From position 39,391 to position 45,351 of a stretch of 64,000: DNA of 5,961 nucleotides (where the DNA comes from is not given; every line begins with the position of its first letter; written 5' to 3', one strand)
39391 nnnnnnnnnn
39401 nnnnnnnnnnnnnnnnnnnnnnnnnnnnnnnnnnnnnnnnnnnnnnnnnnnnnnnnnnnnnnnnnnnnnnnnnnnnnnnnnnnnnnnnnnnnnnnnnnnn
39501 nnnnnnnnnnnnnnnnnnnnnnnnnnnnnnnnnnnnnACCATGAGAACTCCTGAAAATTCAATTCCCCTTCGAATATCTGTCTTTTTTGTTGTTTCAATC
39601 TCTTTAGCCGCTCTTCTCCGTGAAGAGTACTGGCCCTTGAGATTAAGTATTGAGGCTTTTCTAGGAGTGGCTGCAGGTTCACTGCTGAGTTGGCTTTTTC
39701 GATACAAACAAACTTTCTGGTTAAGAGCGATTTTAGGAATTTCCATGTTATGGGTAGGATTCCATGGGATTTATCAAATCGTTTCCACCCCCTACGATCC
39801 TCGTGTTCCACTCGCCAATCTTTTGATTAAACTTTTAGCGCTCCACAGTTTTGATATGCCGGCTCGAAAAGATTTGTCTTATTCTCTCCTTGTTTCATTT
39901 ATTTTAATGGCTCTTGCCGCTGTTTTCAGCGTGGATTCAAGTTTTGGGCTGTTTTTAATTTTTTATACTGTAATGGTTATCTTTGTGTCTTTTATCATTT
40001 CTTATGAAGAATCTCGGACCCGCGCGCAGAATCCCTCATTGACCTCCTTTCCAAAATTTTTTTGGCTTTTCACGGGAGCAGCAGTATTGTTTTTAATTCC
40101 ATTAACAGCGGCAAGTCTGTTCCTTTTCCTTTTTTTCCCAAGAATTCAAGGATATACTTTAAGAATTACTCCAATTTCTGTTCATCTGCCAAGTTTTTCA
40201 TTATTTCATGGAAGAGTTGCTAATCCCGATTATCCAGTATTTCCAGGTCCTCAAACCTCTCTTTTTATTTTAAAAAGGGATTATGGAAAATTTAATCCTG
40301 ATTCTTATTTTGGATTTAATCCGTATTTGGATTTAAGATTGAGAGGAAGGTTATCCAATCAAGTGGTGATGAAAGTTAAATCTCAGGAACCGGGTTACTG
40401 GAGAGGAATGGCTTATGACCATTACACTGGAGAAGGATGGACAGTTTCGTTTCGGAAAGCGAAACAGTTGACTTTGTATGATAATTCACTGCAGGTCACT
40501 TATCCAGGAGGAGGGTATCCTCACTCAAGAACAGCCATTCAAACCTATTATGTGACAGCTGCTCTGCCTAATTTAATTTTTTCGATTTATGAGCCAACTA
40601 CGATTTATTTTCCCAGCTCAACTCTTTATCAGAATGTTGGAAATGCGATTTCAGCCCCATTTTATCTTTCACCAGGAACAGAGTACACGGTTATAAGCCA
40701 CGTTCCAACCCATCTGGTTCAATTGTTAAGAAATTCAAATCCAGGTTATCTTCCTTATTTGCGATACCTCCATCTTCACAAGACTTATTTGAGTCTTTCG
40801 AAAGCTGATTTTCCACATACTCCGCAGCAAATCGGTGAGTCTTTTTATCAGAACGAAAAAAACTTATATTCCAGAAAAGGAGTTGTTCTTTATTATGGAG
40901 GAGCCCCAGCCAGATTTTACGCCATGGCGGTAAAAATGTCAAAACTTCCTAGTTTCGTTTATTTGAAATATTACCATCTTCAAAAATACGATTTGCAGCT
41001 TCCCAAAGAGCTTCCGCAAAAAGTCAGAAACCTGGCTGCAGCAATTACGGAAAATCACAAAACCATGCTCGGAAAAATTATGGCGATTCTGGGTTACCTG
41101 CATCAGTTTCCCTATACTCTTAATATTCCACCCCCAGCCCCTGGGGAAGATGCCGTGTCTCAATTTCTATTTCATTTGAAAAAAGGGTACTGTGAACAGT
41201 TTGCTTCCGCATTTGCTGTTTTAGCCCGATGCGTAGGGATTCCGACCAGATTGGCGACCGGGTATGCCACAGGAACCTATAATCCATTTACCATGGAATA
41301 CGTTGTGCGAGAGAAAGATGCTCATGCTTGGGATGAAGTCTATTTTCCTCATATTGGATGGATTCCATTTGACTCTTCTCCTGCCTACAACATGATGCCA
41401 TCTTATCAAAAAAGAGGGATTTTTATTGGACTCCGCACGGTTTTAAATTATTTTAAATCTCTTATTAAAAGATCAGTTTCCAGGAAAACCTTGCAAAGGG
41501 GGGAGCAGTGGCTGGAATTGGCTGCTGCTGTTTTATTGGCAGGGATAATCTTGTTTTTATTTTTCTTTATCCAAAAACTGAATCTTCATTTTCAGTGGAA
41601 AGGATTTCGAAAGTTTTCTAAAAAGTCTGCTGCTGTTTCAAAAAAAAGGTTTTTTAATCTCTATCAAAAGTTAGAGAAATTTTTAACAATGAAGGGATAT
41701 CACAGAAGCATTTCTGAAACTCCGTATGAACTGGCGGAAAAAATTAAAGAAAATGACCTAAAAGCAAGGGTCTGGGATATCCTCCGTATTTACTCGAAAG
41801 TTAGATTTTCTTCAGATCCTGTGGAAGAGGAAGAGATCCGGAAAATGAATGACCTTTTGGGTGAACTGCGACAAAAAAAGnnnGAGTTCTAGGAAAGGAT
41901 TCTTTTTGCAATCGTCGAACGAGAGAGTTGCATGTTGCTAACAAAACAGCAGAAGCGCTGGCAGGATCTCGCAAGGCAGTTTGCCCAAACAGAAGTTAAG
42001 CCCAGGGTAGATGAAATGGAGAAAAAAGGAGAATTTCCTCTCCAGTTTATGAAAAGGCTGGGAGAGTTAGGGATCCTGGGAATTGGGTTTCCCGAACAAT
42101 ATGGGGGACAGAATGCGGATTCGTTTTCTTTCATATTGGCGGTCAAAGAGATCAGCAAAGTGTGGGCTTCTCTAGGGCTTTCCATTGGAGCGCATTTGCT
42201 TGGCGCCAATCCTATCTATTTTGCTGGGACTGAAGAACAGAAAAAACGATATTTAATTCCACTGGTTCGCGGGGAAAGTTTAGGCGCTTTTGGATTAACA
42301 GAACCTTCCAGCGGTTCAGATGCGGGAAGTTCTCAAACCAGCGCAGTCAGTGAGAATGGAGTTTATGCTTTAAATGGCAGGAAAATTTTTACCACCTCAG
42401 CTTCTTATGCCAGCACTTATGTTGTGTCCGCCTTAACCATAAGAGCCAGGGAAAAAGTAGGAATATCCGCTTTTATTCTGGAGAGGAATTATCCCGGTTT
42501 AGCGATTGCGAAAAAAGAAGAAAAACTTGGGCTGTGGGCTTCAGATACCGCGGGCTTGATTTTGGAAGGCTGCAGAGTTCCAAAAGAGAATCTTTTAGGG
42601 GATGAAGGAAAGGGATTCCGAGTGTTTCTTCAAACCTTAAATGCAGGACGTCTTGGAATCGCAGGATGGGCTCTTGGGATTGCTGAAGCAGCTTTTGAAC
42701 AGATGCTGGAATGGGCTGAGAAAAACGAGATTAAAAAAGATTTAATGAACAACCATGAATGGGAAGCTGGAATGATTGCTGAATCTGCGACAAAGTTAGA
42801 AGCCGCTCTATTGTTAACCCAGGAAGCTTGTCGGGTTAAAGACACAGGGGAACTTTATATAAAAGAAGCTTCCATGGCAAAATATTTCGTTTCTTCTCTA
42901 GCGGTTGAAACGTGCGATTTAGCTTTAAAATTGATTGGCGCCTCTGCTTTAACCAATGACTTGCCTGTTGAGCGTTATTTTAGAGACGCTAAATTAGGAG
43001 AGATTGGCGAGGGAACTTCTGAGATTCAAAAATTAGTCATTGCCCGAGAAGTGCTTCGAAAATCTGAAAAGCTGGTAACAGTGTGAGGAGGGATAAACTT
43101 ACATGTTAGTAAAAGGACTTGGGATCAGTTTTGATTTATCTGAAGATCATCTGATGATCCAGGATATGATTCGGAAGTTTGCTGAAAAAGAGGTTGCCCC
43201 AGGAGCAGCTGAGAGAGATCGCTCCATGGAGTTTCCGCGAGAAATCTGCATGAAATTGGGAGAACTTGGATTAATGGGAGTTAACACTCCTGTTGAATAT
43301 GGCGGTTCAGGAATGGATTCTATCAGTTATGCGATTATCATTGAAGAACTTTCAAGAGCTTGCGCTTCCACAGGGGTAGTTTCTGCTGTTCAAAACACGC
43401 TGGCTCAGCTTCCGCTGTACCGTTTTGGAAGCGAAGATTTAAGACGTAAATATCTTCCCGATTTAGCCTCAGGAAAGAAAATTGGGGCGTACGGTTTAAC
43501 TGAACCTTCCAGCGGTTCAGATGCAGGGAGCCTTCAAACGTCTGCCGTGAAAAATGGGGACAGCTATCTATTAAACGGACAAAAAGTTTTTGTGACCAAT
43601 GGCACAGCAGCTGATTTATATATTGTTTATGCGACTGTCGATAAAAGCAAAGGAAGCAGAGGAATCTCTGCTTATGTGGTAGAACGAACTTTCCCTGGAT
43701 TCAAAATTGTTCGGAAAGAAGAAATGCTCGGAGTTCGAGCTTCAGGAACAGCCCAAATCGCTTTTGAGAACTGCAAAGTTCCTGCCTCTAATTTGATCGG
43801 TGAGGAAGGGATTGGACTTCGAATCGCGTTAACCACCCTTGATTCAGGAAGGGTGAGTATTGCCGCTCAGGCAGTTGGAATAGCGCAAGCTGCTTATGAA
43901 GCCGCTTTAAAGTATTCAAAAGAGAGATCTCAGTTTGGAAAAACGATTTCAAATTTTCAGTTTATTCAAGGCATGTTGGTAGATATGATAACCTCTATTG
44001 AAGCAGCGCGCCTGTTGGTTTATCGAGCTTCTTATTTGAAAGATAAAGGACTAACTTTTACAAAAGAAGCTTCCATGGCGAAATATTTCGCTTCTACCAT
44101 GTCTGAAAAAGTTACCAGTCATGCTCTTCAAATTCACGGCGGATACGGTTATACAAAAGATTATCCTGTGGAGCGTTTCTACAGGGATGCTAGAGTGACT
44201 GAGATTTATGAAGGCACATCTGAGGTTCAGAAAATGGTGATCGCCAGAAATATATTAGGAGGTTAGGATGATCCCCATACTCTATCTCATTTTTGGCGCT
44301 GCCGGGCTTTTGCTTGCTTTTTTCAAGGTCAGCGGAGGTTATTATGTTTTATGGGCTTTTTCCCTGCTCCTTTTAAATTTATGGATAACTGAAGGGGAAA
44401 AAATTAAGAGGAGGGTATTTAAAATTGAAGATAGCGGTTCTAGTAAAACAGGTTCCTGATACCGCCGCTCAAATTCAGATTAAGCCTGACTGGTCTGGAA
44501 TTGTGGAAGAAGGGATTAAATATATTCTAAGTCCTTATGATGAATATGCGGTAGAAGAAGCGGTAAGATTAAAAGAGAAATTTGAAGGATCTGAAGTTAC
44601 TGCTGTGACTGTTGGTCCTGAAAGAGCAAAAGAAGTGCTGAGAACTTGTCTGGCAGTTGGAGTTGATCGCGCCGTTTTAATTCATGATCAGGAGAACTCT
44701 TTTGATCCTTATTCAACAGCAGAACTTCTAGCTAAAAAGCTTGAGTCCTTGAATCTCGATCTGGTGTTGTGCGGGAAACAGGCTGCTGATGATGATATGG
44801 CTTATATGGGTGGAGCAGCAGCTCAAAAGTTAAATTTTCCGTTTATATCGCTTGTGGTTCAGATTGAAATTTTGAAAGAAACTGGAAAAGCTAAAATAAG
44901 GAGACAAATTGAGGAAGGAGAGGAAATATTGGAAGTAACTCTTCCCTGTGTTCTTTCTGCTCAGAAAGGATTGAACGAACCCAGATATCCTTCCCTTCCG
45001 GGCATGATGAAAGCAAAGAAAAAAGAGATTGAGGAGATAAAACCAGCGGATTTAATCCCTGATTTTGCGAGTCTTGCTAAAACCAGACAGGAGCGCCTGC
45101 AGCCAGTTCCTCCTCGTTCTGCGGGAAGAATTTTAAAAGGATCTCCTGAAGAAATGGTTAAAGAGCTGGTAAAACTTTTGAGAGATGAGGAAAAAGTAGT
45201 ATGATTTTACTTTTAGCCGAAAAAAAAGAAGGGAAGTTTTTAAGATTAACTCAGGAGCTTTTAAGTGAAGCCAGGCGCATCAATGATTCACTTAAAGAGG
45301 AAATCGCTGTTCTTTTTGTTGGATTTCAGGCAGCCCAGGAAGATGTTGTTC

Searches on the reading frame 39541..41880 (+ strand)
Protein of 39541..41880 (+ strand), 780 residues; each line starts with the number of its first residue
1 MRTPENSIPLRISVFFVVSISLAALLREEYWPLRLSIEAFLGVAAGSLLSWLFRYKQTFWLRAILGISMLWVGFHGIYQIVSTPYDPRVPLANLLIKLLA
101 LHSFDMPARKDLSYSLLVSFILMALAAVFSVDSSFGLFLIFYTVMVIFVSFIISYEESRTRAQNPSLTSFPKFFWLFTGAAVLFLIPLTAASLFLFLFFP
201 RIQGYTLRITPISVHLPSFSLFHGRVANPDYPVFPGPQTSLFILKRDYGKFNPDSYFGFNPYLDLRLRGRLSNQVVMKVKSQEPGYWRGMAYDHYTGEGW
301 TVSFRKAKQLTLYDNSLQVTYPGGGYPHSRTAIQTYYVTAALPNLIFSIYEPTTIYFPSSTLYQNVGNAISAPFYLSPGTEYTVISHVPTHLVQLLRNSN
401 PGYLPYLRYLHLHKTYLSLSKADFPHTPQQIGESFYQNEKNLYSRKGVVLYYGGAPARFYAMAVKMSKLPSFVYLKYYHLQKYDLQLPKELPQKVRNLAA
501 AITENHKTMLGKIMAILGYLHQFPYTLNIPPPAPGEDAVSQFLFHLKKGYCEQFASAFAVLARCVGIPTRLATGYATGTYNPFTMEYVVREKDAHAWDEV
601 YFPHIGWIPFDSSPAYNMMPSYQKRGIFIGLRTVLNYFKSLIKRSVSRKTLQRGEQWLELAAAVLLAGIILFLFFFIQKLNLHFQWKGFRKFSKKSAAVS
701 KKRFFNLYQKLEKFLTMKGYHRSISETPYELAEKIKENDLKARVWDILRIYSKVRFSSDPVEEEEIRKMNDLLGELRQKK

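Call 14: search_protein_families(library=pfam, proteins=[window:39541-41880:+], max_evalue=0.001)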
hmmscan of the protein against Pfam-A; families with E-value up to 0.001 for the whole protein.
window:39541-41880:+ (780 aa): 3 families
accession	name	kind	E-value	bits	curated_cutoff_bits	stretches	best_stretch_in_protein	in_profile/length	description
PF01841.26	Transglut_core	-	1e-25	90.5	23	1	496-611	1-107/108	Transglutaminase-like superfamily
PF11992.13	TgpA_N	-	3.6e-16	59.5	30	1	16-390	4-330/333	TgpA N-terminal domain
PF13559.11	DUF4129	-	3.9e-08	33.7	24.8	1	707-772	1-67/69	Domain of unknown function (DUF4129)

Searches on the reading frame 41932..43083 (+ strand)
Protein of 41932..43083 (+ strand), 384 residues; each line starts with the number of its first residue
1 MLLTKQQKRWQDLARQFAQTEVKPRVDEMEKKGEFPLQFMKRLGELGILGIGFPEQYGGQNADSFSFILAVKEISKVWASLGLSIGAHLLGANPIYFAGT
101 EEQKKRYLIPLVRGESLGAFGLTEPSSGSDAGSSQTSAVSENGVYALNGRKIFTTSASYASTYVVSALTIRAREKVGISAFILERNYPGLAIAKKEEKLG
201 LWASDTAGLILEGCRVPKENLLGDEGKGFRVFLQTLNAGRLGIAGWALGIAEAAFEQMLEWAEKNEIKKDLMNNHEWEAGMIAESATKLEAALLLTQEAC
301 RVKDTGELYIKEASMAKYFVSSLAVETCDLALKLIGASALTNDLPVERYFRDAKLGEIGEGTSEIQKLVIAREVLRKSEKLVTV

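Call 14: search_protein_families(library=pfam, proteins=[window:41932-43083:+], max_evalue=0.001)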
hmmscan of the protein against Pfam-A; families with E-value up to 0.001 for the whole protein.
window:41932-43083:+ (384 aa): 4 families
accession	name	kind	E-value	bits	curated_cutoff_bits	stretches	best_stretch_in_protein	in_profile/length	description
PF00441.29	Acyl-CoA_dh_1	-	1.2e-37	129.8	22.4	1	226-375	1-150/150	Acyl-CoA dehydrogenase, C-terminal domain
PF02771.21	Acyl-CoA_dh_N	-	9.1e-34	116.7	22.9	1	4-115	1-113/113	Acyl-CoA dehydrogenase, N-terminal domain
PF08028.16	Acyl-CoA_dh_2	-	2.3e-19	70.5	22.7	1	241-357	1-127/134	Acyl-CoA dehydrogenase, C-terminal domain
PF02770.24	Acyl-CoA_dh_M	-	7.7e-19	68.1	33.3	1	119-213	1-96/97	Acyl-CoA dehydrogenase, middle domain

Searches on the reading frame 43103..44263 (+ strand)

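Call 14: search_protein_families(library=pfam, proteins=[window:43103-44263:+], max_evalue=0.001)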
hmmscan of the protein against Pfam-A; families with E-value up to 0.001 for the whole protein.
window:43103-44263:+ (387 aa): 5 families
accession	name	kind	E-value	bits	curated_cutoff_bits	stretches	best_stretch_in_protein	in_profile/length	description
PF00441.29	Acyl-CoA_dh_1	-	1.1e-53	181.8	22.4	1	238-385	3-150/150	Acyl-CoA dehydrogenase, C-terminal domain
PF02771.21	Acyl-CoA_dh_N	-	3.3e-40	137.4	22.9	1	13-125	1-113/113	Acyl-CoA dehydrogenase, N-terminal domain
PF08028.16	Acyl-CoA_dh_2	-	1.9e-26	93.4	22.7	1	252-373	2-133/134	Acyl-CoA dehydrogenase, C-terminal domain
PF02770.24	Acyl-CoA_dh_M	-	1.5e-22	80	33.3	1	129-224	1-97/97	Acyl-CoA dehydrogenase, middle domain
PF22924.1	ACOX_C_alpha1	-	2.9e-06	27.6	27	1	245-384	3-168/169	Acyl-CoA oxidase, C-alpha1 domain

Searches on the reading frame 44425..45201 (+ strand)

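Call 14: search_protein_families(library=pfam, proteins=[window:44425-45201:+], max_evalue=0.001)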
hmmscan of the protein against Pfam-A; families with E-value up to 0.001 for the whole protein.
window:44425-45201:+ (259 aa): 1 family
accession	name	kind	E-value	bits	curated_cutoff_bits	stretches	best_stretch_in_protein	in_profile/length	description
PF01012.27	ETF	-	8.6e-43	146.7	26.7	1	26-209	4-180/181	Electron transfer flavoprotein domain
